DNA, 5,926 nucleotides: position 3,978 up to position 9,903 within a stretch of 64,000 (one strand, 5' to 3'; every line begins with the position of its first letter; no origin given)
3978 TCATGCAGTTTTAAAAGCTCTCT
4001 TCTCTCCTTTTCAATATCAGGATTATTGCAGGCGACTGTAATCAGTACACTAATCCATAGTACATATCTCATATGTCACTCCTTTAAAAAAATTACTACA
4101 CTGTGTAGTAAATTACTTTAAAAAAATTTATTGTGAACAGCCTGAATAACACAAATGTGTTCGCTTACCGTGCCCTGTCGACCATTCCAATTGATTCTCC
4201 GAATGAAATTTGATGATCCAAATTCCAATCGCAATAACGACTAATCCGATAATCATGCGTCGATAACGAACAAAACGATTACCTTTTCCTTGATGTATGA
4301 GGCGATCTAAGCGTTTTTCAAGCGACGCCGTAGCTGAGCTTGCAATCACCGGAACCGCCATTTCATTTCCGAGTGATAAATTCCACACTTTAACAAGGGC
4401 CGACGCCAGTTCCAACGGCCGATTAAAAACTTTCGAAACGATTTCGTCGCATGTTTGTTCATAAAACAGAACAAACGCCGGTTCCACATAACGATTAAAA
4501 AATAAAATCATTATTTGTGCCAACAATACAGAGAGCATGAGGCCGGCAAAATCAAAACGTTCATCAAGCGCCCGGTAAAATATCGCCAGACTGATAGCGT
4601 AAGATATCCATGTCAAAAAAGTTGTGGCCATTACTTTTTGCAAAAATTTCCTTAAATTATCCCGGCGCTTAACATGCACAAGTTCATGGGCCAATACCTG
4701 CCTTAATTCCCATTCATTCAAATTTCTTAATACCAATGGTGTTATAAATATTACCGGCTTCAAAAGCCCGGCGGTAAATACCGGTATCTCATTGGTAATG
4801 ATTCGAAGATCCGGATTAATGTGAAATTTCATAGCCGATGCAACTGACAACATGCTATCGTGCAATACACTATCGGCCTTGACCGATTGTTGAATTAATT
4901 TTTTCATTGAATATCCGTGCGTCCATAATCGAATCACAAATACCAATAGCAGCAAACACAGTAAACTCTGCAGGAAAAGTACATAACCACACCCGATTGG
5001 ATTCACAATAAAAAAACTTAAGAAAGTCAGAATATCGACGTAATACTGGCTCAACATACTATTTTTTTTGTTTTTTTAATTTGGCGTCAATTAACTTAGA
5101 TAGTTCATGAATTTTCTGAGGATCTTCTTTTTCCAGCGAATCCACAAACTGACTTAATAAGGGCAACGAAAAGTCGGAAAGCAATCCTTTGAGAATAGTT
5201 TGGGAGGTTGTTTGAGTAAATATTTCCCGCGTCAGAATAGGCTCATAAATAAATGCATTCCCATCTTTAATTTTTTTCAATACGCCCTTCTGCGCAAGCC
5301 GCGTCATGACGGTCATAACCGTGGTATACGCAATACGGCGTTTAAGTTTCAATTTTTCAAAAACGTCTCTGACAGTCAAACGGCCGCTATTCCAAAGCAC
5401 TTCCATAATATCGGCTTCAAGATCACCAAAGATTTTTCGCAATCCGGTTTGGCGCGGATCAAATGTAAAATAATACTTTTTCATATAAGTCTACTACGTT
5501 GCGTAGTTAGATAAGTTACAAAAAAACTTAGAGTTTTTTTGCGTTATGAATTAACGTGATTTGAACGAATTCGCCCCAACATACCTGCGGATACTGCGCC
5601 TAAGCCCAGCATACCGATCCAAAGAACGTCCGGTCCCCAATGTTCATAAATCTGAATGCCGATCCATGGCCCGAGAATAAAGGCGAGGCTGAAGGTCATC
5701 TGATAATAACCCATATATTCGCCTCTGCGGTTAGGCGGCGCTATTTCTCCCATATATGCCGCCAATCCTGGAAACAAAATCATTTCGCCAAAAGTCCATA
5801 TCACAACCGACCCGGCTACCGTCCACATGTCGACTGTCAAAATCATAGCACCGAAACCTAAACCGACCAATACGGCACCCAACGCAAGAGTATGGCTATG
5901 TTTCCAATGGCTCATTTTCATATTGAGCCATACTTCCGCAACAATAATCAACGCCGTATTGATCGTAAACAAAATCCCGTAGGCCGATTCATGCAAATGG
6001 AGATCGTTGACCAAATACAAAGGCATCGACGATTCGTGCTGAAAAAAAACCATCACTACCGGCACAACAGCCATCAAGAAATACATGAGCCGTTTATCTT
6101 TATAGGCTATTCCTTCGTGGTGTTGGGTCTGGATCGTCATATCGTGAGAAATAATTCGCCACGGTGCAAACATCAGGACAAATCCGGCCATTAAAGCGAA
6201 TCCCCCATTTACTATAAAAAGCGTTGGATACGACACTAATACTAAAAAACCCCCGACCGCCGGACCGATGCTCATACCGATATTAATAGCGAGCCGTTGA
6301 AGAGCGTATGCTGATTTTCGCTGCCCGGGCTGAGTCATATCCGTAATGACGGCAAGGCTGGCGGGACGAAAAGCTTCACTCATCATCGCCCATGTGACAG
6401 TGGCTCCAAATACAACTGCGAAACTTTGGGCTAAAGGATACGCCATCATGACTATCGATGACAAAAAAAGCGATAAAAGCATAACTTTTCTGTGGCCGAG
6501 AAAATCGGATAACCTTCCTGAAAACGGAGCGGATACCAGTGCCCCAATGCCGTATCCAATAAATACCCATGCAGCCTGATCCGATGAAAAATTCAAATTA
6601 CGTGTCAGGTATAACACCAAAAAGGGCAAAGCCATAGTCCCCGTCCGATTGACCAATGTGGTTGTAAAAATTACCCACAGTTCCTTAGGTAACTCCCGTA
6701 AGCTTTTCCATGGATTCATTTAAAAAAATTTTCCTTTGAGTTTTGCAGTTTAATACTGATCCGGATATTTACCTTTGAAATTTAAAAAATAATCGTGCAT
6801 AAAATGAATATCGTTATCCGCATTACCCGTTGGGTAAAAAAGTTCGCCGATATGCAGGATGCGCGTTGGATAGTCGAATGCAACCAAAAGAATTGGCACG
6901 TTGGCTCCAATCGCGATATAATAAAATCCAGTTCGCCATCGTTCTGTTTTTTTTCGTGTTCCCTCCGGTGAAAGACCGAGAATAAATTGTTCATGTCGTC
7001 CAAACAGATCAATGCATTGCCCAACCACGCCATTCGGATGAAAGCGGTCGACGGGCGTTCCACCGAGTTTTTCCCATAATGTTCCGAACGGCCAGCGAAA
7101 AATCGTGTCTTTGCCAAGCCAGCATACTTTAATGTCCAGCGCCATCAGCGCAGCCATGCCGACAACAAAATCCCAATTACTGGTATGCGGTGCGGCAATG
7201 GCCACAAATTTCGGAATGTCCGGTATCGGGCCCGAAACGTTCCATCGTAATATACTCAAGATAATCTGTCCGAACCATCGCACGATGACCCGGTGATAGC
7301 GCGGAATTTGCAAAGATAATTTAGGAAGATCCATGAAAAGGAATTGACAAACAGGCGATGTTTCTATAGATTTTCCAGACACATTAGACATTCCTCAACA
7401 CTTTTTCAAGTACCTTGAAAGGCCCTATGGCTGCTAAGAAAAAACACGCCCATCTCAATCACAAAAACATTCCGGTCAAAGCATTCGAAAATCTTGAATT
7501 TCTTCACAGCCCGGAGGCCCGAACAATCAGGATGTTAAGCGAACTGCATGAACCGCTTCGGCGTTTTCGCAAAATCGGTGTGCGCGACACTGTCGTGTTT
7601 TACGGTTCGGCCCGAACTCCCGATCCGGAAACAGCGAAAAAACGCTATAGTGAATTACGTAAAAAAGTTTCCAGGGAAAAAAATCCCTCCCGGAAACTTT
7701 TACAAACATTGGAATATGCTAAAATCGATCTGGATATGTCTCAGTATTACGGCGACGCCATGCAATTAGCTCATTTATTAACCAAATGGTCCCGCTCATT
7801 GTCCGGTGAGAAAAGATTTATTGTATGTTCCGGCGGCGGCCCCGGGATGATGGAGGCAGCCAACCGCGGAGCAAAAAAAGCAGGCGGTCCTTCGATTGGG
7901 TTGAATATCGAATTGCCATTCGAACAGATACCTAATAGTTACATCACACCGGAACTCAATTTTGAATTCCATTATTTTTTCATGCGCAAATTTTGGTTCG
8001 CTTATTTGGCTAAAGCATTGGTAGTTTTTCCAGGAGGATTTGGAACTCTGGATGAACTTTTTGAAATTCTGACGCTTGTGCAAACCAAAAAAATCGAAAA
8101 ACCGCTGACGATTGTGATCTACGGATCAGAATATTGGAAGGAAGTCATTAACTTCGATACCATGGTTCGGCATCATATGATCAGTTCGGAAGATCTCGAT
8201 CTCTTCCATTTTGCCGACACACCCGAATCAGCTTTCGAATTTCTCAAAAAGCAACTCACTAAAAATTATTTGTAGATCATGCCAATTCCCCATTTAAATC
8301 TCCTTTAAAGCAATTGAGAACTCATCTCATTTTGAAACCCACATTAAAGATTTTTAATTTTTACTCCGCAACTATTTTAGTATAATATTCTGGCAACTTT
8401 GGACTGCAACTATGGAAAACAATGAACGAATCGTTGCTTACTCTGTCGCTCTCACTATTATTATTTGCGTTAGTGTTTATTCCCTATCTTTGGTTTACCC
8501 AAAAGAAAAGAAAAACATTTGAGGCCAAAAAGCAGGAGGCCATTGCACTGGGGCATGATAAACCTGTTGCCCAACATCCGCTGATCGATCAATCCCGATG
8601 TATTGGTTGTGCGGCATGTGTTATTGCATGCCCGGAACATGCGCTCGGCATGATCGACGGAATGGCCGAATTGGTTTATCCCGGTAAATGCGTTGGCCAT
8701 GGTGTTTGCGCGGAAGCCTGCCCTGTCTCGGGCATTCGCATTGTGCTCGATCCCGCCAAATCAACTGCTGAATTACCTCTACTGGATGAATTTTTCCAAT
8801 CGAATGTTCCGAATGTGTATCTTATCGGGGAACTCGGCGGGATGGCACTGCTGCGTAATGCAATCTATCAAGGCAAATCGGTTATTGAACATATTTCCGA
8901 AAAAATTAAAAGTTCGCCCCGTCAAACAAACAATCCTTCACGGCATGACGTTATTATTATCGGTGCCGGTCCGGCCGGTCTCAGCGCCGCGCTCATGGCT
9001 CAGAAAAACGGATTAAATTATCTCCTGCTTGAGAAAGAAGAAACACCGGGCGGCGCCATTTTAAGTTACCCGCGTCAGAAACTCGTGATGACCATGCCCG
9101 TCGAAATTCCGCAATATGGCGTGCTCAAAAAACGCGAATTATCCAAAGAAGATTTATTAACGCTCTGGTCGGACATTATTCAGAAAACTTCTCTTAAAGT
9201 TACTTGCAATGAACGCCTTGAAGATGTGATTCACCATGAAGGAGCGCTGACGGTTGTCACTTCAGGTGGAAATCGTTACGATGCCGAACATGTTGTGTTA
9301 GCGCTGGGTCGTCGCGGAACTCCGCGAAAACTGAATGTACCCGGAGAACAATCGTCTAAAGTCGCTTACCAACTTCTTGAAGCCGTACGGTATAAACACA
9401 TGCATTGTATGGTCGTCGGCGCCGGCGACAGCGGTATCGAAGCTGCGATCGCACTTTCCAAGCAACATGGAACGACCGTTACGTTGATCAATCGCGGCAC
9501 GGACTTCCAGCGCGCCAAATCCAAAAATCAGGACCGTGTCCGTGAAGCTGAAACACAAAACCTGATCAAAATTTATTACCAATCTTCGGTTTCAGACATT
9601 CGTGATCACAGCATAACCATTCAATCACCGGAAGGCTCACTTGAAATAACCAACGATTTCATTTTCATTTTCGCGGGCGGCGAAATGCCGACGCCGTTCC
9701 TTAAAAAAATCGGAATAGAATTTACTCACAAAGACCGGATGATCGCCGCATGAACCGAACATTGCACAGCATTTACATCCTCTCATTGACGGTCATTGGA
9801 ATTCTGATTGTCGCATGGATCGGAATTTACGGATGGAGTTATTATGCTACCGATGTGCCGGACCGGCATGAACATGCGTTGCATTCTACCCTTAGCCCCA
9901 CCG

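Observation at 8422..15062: Six-gene operon joining a cytoplasm-facing FeS-flavoprotein and a putative di-heme-b membrane protein to 29 c-type hemes and an outer-membrane barrel: candidate trans-envelope electron conduit of unusual design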

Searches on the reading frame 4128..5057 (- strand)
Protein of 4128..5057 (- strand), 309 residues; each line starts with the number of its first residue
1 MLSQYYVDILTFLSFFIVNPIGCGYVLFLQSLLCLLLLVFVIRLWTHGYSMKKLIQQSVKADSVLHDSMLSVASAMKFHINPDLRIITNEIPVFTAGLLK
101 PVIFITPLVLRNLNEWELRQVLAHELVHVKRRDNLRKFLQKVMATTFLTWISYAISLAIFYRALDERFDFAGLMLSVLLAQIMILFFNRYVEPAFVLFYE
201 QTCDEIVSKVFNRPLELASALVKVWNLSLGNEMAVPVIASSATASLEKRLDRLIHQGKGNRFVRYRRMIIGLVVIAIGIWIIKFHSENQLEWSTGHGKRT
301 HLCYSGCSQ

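Call 76: search_protein_families(library=pfam, proteins=[window:4128-5057:-], max_evalue=0.00001)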
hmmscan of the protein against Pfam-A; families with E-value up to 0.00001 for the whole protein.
window:4128-5057:- (309 aa): 2 families
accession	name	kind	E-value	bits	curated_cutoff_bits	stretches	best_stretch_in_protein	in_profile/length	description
PF01435.24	Peptidase_M48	-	1.3e-10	41.9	20.3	1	65-192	7-140/186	Peptidase family M48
PF05569.17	Peptidase_M56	-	3.2e-09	36.8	31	1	33-151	103-224/296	BlaR1 peptidase M56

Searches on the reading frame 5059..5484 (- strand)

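Call 76: search_protein_families(library=pfam, proteins=[window:5059-5484:-], max_evalue=0.00001)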
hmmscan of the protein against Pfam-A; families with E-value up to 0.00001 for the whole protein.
window:5059-5484:- (141 aa): 1 family
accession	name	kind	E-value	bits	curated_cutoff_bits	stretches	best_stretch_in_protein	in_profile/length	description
PF03965.22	Penicillinase_R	-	1.4e-27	96.7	22.6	1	20-133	2-114/115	Penicillinase repressor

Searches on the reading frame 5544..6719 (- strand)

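Call 76: search_protein_families(library=pfam, proteins=[window:5544-6719:-], max_evalue=0.00001)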
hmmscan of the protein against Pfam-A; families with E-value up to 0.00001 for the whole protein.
window:5544-6719:- (391 aa): 3 families
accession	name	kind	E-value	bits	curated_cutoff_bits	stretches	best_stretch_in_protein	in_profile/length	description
PF07690.21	MFS_1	-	3.9e-48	164.6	33.4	2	18-235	2-228/347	Major Facilitator Superfamily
PF00083.30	Sugar_tr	-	6.1e-08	32.4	22.3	0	321-380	125-183/452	Sugar (and other) transporter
PF05977.19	MFS_3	-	6e-06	25.4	27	1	16-302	14-311/524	Transmembrane secretion effector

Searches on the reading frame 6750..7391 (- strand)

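Call 76: search_protein_families(library=pfam, proteins=[window:6750-7391:-], max_evalue=0.00001)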
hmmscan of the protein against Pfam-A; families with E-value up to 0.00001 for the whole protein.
window:6750-7391:- (213 aa): 1 family
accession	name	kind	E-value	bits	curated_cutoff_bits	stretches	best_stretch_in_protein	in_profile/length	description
PF01553.26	Acyltransferase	-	1.5e-08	34.9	23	1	65-170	18-129/132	Acyltransferase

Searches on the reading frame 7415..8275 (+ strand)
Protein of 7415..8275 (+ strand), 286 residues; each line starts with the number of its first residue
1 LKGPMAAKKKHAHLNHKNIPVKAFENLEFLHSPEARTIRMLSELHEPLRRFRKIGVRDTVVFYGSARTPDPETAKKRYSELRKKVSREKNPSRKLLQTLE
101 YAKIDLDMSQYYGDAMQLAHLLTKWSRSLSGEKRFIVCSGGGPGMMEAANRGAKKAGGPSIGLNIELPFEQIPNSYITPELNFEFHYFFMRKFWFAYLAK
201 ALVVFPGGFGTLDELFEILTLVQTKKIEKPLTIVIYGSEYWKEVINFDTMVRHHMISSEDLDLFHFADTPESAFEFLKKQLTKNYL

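Call 76: search_protein_families(library=pfam, proteins=[window:7415-8275:+], max_evalue=0.00001)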
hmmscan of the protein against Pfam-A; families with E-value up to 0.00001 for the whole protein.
window:7415-8275:+ (286 aa): 2 families
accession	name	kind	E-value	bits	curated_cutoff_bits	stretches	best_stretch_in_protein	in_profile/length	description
PF03641.19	Lysine_decarbox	-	5e-30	104.8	27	1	146-275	1-129/131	Possible lysine decarboxylase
PF18306.6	LDcluster4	-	1.8e-08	34.6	26.3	1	132-216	30-111/151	SLOG cluster4 family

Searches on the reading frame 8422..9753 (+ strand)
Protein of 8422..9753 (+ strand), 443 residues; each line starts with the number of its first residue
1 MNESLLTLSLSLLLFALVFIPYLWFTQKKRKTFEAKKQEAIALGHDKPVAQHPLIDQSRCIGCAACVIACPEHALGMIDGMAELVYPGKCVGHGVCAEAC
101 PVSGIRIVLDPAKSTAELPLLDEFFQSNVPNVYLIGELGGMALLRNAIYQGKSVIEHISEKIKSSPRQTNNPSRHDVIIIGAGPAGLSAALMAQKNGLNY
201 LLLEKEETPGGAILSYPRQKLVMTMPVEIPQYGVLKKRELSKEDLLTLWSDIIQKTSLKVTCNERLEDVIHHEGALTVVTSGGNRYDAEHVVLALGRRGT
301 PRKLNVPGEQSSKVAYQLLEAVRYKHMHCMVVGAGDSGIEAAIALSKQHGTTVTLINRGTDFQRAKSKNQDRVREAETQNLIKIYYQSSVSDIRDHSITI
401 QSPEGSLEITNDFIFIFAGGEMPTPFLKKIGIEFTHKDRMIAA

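Call 3: search_protein_families(library=pfam, proteins=[window:8422-9753:+], max_evalue=0.1)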
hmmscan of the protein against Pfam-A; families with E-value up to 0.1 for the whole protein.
window:8422-9753:+ (443 aa): 38 families (the best 25 are shown)
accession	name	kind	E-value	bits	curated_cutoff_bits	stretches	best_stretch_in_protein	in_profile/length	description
PF13738.12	Pyr_redox_3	-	2.6e-42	145.6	30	1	178-437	1-284/305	Pyridine nucleotide-disulphide oxidoreductase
PF07992.20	Pyr_redox_2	-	7.2e-33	114.7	26.1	1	175-439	1-256/291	Pyridine nucleotide-disulphide oxidoreductase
PF03486.20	HI0933_like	-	2.6e-15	57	50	3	175-214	1-40/244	HI0933-like protein Rossmann domain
PF13450.12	NAD_binding_8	-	1.8e-13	51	21.9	2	179-222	1-44/68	NAD(P)-binding Rossmann-like domain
PF01946.23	Thi4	-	1.9e-12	47.3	26.2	2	174-214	17-58/235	Thi4 family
PF01266.30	DAO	-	6.4e-12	46.1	27.9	2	176-212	1-38/353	FAD dependent oxidoreductase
PF01134.28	GIDA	-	1.2e-11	44.8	22.1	2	176-205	1-30/391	Glucose inhibited division protein A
PF12831.13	FAD_oxidored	-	2.2e-11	44.1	27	1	176-213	1-38/416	FAD dependent oxidoreductase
PF00890.30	FAD_binding_2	-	3.2e-11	43.5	20.4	1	176-212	1-37/414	FAD binding domain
PF12797.12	Fer4_2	-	5.6e-11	42.1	24.5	2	52-72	2-22/22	4Fe-4S binding domain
PF13237.11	Fer4_10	-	7.9e-10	39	25.5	1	53-101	2-53/53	4Fe-4S dicluster domain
PF00037.32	Fer4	-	1.4e-09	37.8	21.1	2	54-75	2-23/24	4Fe-4S binding domain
PF14697.11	Fer4_21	-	7.5e-09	36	35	1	55-104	3-56/59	4Fe-4S dicluster domain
PF00070.33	Pyr_redox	-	1e-08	36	22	1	329-396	2-69/82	Pyridine nucleotide-disulphide oxidoreductase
PF01494.25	FAD_binding_3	-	2.9e-08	33.8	22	1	175-208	2-35/349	FAD binding domain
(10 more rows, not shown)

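Call 4: search_protein_families(library=ncbifam, proteins=[window:8422-9753:+], max_evalue=0.1)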
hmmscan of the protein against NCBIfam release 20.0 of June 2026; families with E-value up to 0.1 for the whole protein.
window:8422-9753:+ (443 aa): 271 families (the best 25 are shown)
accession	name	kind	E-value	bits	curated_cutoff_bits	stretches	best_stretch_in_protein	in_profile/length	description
TIGR04018.1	Bthiol_YpdA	hypoth_equivalog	2.9e-47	161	339.9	1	176-439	1-266/316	YpdA family putative bacillithiol disulfide reductase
TIGR01292.1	TRX_reduct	equivalog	2.8e-24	85.5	343.45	1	175-438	1-253/300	thioredoxin-disulfide reductase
TIGR01350.1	lipoamide_DH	equivalog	3.2e-19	69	408.8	2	271-439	114-288/461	dihydrolipoyl dehydrogenase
TIGR03140.1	AhpF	equivalog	1.8e-17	63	502.9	1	146-357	183-382/515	alkyl hydroperoxide reductase subunit F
NF009410.0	PRK12771.1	subfamily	1.9e-16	59.8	516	2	163-393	127-332/566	NAD(P)-binding protein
NF004945.0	PRK06292.2-3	equivalog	2.1e-16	59.9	494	2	279-438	121-283/457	dihydrolipoyl dehydrogenase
NF045599.1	bili_reduct_long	exception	3.2e-15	55.4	750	1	173-424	380-603/641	bilirubin reductase, long form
NF003585.0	PRK05249.1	equivalog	1.2e-14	53.8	465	1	173-213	5-45/464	Si-specific NAD(P)(+) transhydrogenase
TIGR03143.1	AhpF_homolog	hypoth_equivalog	3.3e-14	52.4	687.65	1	175-394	5-206/555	putative alkyl hydroperoxide reductase F subunit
TIGR02032.1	GG-red-SF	subfamily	6.8e-14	52.2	158.8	1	176-210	2-36/297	geranylgeranyl reductase family protein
TIGR00275.1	TIGR00275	subfamily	1.9e-13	50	183.8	2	177-210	1-34/401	aminoacetone oxidase family FAD-binding enzyme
NF040770.1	hetero_SS_HdrA2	exception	2.4e-12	45.8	1100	2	39-107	558-625/777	CoB-CoM heterodisulfide reductase HdrA2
NF040505.1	ArsO_flavin_mono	equivalog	2.8e-12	46.8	425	1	175-352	1-186/346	ArsO family NAD(P)H-dependent flavin-containing monooxygenase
NF009409.0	PRK12770.1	subfamily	5e-12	45.5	343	1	167-440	11-306/360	putative glutamate synthase subunit beta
TIGR03997.1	mycofact_OYE_2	equivalog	5.1e-12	45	793.15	2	173-214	378-419/645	mycofactocin system FadH/OYE family oxidoreductase 2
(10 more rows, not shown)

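Call 23: search_solved_structures(query=window:8422-9750:+, max_evalue=0.00001)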
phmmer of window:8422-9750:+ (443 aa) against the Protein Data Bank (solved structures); distinct sequences matched with E-value up to 0.00001: 45.
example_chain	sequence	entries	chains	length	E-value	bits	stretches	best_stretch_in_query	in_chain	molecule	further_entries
7a76_A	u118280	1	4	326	4.3e-30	108.5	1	174-435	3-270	THIOREDOXIN REDUCTASE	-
7a7b_A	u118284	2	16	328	1.8e-20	76.8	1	176-435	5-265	YpdA family putative bacillithiol disulfide reductase Bdr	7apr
5uth_A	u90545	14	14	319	5.2e-14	55.5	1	171-416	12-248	Thioredoxin reductase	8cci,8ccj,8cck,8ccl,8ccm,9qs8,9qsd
3ab1_A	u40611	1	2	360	5.5e-14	55.4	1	169-397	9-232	Ferredoxin--NADP reductase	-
2zbw_A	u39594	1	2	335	9.6e-14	54.6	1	175-374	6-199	Thioredoxin reductase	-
3f8d_A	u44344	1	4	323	1.1e-13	54.4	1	172-434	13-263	Thioredoxin reductase (TrxB-3)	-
3f8p_A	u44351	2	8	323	1.2e-13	54.3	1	172-434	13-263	Thioredoxin reductase (TrxB-3)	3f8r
2a87_A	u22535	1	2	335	2.4e-13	53.3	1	171-416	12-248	Thioredoxin reductase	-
4zn0_A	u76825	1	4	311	4e-13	52.6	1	172-382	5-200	Thioredoxin reductase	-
9xub_A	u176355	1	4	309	6e-13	52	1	175-416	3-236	Thioredoxin reductase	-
4gcm_A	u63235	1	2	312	7.4e-13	51.7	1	175-432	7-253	Thioredoxin reductase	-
5mh4_A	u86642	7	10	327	7.5e-13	51.7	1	172-432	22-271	Thioredoxin reductase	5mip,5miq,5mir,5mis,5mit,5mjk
2q7v_A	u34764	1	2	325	1.1e-12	51.2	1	174-428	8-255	Thioredoxin reductase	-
7aaw_A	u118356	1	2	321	2.1e-12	50.2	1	173-427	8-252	Thioredoxin reductase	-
5uwy_A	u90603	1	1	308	4.7e-12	49.1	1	174-428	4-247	Thioredoxin reductase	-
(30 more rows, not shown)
